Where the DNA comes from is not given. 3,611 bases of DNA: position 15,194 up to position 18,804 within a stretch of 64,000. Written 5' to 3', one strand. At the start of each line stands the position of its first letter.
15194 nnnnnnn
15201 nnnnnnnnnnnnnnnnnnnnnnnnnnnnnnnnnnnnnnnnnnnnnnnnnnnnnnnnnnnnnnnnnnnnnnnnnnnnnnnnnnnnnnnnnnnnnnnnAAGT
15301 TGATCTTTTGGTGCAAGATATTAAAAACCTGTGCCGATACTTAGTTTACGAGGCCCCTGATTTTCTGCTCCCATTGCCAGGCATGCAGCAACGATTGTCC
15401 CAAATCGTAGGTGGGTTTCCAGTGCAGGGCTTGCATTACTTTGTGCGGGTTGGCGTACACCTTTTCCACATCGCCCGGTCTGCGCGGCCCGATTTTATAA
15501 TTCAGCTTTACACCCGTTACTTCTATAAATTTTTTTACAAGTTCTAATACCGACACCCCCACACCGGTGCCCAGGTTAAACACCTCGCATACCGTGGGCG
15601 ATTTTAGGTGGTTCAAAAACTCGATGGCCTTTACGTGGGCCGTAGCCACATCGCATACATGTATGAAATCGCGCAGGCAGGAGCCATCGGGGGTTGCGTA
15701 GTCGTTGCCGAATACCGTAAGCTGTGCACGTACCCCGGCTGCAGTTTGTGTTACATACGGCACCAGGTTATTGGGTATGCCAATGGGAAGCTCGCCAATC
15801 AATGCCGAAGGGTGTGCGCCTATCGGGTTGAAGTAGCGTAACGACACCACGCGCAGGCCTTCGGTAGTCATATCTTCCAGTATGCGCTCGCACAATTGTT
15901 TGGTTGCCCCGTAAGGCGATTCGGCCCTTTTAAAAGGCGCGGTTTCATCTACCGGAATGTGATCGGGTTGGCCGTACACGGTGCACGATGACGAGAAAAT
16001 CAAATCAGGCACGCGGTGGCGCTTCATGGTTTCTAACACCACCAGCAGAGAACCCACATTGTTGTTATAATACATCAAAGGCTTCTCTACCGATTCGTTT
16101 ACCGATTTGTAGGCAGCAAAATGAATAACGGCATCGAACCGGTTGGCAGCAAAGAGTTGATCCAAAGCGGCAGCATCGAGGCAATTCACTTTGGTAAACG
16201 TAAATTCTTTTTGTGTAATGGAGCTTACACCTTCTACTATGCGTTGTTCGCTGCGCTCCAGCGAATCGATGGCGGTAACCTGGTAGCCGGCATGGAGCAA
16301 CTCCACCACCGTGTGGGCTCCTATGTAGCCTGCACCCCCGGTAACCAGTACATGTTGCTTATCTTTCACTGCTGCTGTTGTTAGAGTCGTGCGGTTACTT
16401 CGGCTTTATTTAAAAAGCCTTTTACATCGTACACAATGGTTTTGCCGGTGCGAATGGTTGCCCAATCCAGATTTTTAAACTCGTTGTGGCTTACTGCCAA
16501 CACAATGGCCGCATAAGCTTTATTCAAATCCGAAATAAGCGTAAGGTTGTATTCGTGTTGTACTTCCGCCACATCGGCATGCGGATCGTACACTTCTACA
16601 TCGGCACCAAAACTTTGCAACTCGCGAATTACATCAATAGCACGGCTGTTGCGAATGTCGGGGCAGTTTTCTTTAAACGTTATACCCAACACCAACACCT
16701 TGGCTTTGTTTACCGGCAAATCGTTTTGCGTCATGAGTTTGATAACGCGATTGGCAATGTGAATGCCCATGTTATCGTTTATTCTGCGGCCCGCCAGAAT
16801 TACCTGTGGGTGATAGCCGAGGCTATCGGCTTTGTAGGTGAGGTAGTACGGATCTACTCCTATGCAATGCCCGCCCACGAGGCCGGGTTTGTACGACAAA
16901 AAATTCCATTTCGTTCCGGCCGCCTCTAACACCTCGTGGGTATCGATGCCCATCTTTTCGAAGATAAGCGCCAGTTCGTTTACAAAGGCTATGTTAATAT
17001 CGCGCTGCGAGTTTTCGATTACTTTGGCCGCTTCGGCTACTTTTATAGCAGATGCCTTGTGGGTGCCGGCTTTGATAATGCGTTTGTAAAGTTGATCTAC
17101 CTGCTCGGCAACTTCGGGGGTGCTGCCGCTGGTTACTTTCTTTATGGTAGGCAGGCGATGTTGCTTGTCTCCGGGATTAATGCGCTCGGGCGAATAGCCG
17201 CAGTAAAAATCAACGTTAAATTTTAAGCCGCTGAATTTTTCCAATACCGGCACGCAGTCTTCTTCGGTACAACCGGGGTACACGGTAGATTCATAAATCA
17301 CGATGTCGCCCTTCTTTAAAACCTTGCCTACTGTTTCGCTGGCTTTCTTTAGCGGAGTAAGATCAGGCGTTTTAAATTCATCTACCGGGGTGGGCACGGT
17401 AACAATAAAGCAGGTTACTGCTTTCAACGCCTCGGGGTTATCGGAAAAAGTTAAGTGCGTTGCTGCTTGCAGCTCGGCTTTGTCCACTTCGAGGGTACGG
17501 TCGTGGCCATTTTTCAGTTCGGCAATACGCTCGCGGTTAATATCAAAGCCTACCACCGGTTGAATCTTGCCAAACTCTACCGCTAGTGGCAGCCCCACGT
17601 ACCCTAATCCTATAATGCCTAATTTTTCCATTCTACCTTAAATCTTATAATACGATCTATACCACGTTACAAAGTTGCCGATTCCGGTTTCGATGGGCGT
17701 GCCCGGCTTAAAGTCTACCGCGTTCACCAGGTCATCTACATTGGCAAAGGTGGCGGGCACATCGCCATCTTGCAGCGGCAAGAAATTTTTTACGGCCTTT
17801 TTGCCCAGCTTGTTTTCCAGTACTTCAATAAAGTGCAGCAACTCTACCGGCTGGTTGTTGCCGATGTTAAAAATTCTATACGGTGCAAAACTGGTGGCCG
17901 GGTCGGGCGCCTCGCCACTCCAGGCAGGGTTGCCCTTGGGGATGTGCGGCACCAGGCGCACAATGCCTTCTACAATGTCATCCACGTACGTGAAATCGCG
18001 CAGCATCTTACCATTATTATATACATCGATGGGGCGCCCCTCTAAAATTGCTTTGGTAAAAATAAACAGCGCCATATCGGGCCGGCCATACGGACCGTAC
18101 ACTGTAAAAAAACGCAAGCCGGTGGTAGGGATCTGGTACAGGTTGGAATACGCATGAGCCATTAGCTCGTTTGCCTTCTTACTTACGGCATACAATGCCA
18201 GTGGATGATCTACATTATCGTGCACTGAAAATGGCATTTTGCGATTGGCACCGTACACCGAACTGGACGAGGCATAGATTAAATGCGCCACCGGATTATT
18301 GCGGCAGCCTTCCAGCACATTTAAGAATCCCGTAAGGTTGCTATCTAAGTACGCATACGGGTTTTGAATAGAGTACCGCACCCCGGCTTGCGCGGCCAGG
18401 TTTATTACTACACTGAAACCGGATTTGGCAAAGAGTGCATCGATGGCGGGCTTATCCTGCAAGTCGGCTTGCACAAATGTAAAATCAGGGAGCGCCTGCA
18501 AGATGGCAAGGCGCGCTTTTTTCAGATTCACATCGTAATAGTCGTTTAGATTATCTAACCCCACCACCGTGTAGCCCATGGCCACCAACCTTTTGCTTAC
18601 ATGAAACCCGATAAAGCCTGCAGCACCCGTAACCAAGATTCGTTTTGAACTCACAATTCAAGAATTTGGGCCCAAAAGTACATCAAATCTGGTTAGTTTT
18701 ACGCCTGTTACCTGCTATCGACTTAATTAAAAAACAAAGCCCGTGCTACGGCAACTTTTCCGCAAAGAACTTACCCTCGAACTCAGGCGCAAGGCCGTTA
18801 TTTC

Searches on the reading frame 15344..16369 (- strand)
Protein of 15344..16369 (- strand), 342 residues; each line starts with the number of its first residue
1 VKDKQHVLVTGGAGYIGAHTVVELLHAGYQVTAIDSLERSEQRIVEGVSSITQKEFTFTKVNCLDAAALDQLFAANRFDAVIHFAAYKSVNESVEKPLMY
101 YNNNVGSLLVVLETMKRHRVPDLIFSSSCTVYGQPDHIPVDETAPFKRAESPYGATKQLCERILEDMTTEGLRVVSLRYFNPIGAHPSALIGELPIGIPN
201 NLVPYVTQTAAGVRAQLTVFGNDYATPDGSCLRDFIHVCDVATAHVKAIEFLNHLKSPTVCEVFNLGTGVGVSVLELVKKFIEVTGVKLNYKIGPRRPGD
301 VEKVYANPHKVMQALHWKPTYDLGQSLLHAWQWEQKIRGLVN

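Call 87: search_protein_families(library=ncbifam, proteins=[window:15344-16369:-], max_evalue=1e-10)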
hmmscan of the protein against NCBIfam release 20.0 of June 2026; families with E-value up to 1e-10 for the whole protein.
window:15344-16369:- (342 aa): 14 families
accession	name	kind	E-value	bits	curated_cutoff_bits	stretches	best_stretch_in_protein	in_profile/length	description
TIGR01179.1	galE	equivalog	1.1e-115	386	262.3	1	7-337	2-328/332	UDP-glucose 4-epimerase GalE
NF007956.0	PRK10675.1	subfamily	2.5e-100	335.9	394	1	6-336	2-331/338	UDP-glucose 4-epimerase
TIGR01181.1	dTDP_gluc_dehyt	equivalog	2.3e-33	115.6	365.1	1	7-335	2-312/321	dTDP-glucose 4,6-dehydratase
TIGR04180.1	EDH_00030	hypoth_equivalog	8.4e-28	97.3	475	1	7-322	1-297/297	NAD-dependent 4,6-dehydratase LegB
TIGR02197.1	heptose_epim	equivalog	6.2e-26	91.3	274.6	1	7-286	1-261/316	ADP-glyceromanno-heptose 6-epimerase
NF043036.1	ErythonDh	equivalog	4.3e-16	59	325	1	6-171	2-167/321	D-erythronate dehydrogenase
NF011728.1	PRK15181.1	equivalog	8.9e-16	57.8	760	1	6-333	17-336/348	Vi polysaccharide biosynthesis UDP-N-acetylglucosaminuronic acid C-4 epimerase TviC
TIGR03466.1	HpnA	hypoth_equivalog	2.7e-15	56.1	367.65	1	6-186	2-174/327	hopanoid-associated sugar epimerase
NF007582.0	PRK10217.1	equivalog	1.4e-14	53.9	698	1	5-283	2-268/355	dTDP-glucose 4,6-dehydratase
NF007490.0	PRK10084.1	subfamily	1.8e-14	53.5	649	1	6-245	2-243/361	dTDP-glucose 4,6-dehydratase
NF042422.1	oxyalk_red_OleD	equivalog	7.1e-14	51.9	580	1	6-283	2-248/329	2-alkyl-3-oxoalkanoate reductase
TIGR02622.1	CDP_4_6_dhtase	equivalog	8.1e-14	51.5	278.45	0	4-135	4-136/352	CDP-glucose 4,6-dehydratase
NF042423.1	oxyalk_red_Shew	equivalog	5e-13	48.8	580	1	4-283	8-255/331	2-alkyl-3-oxoalkanoate reductase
NF047922.1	GDPFucSynFcl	equivalog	6.1e-12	45.6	500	0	228-333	202-300/308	GDP-L-fucose synthase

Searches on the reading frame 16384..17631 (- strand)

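Call 87: search_protein_families(library=ncbifam, proteins=[window:16384-17631:-], max_evalue=1e-10)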
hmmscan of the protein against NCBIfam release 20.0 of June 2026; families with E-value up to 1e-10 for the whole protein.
window:16384-17631:- (416 aa): 6 families
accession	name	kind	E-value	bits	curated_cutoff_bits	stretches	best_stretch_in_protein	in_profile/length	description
NF011729.0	PRK15182.1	equivalog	5.5e-172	572.3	592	1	3-410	8-419/425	Vi polysaccharide biosynthesis UDP-N-acetylglucosamine C-6 dehydrogenase TviB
TIGR03026.1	NDP-sugDHase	subfamily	5.9e-120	400.8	189.8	1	3-403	2-411/413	nucleotide sugar dehydrogenase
NF040825.1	UDPMaNacDH_Arch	equivalog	2.4e-72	244.1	750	1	3-394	2-386/418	UDP-N-acetyl-D-mannosamine dehydrogenase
NF008286.0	PRK11064.1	equivalog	8.3e-64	215.7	459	1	2-406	4-418/420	UDP-N-acetyl-D-mannosamine dehydrogenase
NF041297.1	UDPGDh_AglM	equivalog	2.4e-46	158.5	670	1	4-403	3-413/429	UDP-glucose 6-dehydrogenase AglM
NF047673.2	TeichurnBiosyTuaD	equivalog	1.5e-36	126.5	700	1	1-395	1-400/439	UDP-glucose 6-dehydrogenase TuaD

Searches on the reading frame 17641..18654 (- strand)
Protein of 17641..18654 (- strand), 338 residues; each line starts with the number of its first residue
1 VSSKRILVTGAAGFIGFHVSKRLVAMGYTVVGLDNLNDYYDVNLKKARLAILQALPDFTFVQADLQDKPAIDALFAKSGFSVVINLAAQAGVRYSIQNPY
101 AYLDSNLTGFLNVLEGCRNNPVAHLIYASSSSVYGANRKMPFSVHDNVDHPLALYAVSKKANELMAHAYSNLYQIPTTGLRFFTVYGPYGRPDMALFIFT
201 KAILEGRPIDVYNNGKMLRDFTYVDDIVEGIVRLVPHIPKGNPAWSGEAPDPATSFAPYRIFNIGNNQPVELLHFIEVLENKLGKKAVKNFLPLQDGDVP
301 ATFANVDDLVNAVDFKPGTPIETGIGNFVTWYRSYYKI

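Call 87: search_protein_families(library=ncbifam, proteins=[window:17641-18654:-], max_evalue=1e-10)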
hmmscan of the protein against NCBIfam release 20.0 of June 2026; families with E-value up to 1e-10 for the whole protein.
window:17641-18654:- (338 aa): 16 families
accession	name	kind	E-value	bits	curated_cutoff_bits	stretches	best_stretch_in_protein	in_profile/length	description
TIGR01179.1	galE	equivalog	3.4e-41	141.2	262.3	1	5-187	1-178/332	UDP-glucose 4-epimerase GalE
TIGR01181.1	dTDP_gluc_dehyt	equivalog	2.5e-39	135.3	365.1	1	5-235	1-231/321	dTDP-glucose 4,6-dehydratase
NF011728.1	PRK15181.1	equivalog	7.9e-36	123.7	760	1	2-229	14-243/348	Vi polysaccharide biosynthesis UDP-N-acetylglucosaminuronic acid C-4 epimerase TviC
TIGR04180.1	EDH_00030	hypoth_equivalog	1.7e-33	116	475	1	6-235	1-225/297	NAD-dependent 4,6-dehydratase LegB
TIGR02197.1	heptose_epim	equivalog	3.9e-27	95.3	274.6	1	6-235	1-230/316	ADP-glyceromanno-heptose 6-epimerase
NF007956.0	PRK10675.1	subfamily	9e-27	94.1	394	1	5-184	2-179/338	UDP-glucose 4-epimerase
NF007490.0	PRK10084.1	subfamily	2.1e-23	82.9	649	1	5-235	2-247/361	dTDP-glucose 4,6-dehydratase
NF007582.0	PRK10217.1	equivalog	8.3e-23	81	698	1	4-231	2-236/355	dTDP-glucose 4,6-dehydratase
TIGR02622.1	CDP_4_6_dhtase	equivalog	3.8e-17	62.5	278.45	1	3-173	4-172/352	CDP-glucose 4,6-dehydratase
NF042422.1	oxyalk_red_OleD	equivalog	7.2e-17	61.7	580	1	5-243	2-223/329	2-alkyl-3-oxoalkanoate reductase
NF042423.1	oxyalk_red_Shew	equivalog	2.7e-16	59.6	580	1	4-202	9-190/331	2-alkyl-3-oxoalkanoate reductase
NF043036.1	ErythonDh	equivalog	7.6e-15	54.9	325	1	5-204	2-198/321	D-erythronate dehydrogenase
NF008360.0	PRK11150.1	equivalog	7.4e-14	51.6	452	1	6-229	2-219/310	ADP-glyceromanno-heptose 6-epimerase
NF008872.0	PRK11908.1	equivalog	4.1e-13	49.1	294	1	4-236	2-238/349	bifunctional UDP-4-keto-pentose/UDP-xylose synthase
NF005998.1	PRK08125.1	equivalog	4.7e-12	45.1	777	1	3-235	315-551/649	bifunctional UDP-4-amino-4-deoxy-L-arabinose formyltransferase/UDP-glucuronic acid oxidase ArnA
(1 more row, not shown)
